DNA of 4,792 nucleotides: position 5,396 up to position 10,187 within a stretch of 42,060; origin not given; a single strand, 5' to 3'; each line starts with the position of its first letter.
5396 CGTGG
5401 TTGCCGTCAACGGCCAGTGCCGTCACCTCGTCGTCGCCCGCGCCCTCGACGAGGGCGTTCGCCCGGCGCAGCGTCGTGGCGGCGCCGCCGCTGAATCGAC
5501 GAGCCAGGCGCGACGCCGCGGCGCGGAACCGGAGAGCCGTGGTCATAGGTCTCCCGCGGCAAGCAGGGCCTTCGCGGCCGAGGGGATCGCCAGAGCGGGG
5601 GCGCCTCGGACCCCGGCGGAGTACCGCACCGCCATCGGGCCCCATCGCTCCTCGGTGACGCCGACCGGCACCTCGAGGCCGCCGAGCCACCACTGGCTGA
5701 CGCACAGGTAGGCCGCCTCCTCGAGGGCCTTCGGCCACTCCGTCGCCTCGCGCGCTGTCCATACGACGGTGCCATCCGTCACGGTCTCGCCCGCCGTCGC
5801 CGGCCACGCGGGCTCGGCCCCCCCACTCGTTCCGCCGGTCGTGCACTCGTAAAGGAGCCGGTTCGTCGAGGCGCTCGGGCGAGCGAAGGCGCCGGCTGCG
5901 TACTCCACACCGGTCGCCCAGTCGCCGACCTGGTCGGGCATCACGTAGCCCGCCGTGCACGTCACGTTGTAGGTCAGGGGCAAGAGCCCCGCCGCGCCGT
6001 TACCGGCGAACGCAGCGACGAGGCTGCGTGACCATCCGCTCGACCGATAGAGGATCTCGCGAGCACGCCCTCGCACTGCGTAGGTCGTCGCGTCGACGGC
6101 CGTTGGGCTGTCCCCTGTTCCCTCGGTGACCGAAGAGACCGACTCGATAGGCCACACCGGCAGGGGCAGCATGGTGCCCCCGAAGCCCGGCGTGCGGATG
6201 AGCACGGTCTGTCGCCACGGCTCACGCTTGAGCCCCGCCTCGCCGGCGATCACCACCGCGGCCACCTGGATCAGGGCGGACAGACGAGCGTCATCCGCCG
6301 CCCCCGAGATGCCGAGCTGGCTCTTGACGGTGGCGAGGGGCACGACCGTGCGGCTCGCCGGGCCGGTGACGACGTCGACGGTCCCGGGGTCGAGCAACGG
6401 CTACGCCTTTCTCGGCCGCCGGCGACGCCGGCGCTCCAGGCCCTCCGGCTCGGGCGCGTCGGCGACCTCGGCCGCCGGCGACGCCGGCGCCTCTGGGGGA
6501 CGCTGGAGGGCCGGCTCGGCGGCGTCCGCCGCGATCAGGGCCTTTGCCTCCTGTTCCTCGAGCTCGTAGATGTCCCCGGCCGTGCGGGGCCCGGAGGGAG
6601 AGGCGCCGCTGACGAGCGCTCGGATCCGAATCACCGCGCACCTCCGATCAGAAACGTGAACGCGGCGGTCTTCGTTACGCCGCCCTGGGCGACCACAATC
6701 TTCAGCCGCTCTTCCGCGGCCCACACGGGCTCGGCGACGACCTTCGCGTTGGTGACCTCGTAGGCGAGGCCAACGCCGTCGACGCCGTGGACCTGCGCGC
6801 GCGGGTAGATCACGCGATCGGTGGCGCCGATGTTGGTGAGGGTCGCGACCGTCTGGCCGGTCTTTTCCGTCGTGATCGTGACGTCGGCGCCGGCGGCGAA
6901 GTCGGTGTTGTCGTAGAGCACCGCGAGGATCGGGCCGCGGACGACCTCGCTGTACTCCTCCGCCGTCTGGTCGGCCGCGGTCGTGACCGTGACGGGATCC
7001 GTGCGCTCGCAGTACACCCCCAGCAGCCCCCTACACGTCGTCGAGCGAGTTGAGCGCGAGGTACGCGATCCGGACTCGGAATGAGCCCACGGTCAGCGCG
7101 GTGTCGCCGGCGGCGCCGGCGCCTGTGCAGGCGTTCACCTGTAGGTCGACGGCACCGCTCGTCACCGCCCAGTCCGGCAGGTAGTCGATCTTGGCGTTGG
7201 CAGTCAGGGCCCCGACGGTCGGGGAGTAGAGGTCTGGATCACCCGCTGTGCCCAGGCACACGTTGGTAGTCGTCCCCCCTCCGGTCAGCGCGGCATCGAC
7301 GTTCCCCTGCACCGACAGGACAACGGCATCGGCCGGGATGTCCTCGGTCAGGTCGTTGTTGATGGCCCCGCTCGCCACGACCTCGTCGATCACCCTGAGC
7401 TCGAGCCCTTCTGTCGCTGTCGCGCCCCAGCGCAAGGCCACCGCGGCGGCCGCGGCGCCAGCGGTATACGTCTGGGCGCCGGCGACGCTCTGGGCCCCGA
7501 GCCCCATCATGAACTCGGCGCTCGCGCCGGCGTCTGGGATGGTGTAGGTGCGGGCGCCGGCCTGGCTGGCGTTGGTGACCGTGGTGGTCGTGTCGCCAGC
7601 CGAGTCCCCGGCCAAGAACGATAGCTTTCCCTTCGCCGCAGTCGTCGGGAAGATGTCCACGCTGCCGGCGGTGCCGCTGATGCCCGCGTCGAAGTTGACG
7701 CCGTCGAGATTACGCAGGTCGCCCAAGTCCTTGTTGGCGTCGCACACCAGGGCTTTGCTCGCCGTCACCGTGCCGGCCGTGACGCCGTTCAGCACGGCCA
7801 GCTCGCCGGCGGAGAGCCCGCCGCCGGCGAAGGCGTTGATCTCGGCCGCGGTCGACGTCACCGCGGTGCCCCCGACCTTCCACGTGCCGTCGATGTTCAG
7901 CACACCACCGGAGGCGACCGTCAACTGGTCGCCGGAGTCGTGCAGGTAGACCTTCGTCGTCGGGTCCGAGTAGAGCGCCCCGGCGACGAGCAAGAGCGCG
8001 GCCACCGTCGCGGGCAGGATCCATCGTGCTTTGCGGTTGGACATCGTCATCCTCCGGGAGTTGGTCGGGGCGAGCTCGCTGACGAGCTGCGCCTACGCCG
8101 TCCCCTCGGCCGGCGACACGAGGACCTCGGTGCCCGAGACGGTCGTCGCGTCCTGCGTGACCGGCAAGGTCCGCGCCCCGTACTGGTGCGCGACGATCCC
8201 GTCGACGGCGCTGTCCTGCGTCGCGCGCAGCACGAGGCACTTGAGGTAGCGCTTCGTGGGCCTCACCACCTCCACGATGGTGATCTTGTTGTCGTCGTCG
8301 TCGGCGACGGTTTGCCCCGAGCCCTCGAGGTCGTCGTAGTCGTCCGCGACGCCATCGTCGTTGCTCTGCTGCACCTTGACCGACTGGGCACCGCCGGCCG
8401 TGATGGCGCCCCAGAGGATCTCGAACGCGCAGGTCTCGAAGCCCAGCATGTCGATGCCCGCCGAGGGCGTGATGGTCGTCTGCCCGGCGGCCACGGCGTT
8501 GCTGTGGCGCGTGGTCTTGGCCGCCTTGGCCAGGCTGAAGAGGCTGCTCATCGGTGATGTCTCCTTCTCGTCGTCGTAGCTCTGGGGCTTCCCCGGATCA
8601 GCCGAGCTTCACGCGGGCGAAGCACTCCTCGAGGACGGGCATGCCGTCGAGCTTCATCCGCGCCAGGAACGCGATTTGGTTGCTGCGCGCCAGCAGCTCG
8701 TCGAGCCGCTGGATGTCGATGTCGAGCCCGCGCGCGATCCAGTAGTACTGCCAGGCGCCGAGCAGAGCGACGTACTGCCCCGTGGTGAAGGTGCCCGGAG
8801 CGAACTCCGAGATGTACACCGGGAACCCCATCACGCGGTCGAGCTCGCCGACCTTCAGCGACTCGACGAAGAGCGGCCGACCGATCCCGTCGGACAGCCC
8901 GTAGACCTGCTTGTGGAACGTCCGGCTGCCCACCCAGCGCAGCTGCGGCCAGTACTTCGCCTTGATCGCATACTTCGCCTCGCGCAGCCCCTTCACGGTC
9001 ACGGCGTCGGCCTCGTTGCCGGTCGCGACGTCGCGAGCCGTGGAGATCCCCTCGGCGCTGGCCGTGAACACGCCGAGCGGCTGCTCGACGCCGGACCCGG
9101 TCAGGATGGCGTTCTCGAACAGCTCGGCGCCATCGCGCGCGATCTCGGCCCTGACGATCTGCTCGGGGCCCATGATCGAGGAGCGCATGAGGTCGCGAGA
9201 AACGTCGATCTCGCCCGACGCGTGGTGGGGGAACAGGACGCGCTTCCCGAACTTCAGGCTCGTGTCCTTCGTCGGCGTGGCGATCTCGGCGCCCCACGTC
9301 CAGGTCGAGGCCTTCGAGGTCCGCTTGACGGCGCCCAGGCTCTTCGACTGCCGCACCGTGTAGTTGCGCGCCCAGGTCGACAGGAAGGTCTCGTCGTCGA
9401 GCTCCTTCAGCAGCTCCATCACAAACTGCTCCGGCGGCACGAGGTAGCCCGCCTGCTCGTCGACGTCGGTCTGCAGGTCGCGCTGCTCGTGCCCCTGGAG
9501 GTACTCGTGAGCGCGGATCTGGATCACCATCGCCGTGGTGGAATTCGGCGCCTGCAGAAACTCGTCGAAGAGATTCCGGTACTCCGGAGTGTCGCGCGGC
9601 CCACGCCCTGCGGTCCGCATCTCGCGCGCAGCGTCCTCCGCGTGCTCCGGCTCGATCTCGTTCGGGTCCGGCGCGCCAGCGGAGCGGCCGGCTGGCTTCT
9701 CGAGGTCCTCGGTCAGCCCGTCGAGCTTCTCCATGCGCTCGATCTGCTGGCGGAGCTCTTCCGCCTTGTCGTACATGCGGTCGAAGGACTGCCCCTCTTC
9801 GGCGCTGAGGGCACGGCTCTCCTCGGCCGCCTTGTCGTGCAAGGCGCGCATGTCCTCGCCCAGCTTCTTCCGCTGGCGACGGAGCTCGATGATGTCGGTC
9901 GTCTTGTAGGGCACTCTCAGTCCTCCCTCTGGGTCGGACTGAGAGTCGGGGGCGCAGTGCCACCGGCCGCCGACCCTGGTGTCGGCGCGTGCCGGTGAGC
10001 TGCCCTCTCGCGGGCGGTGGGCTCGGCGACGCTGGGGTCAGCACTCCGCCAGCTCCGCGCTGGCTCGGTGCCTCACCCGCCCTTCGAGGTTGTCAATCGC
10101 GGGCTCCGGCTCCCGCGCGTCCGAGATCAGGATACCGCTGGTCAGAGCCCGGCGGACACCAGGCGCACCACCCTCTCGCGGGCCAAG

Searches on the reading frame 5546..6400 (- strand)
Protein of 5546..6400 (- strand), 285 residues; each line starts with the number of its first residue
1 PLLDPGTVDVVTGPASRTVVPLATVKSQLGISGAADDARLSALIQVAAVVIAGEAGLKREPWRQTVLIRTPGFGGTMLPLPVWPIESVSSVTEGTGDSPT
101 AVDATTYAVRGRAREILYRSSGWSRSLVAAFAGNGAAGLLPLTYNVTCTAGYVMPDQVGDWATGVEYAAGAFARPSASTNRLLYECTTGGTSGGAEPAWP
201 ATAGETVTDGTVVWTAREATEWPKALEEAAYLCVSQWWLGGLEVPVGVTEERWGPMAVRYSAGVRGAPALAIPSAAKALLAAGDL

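Call 10: search_protein_families(library=phrogs, proteins=[window:5546-6400:-], max_evalue=0.001)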
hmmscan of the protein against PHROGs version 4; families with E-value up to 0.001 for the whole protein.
window:5546-6400:- (285 aa): 2 families
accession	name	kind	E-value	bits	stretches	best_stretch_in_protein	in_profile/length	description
phrog_442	-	connector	4.1e-15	56.8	1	10-161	78-214/270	head-tail adaptor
phrog_20658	-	head and packaging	4e-10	40.7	1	150-223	122-196/211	head decoration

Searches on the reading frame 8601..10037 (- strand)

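Call 10: search_protein_families(library=phrogs, proteins=[window:8601-10037:-], max_evalue=0.001)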
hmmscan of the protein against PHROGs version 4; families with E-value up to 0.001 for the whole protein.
window:8601-10037:- (479 aa): 4 families
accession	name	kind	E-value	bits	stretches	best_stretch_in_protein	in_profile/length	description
phrog_10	-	head and packaging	4.5e-57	195.5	1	47-478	263-635/752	major head protein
phrog_617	-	head and packaging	2e-16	61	1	51-447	205-586/626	major head protein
phrog_17162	-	unknown function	1.3e-12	48.7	1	397-477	2-81/85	-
phrog_15928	-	head and packaging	1.6e-05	26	1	317-467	22-168/185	major head protein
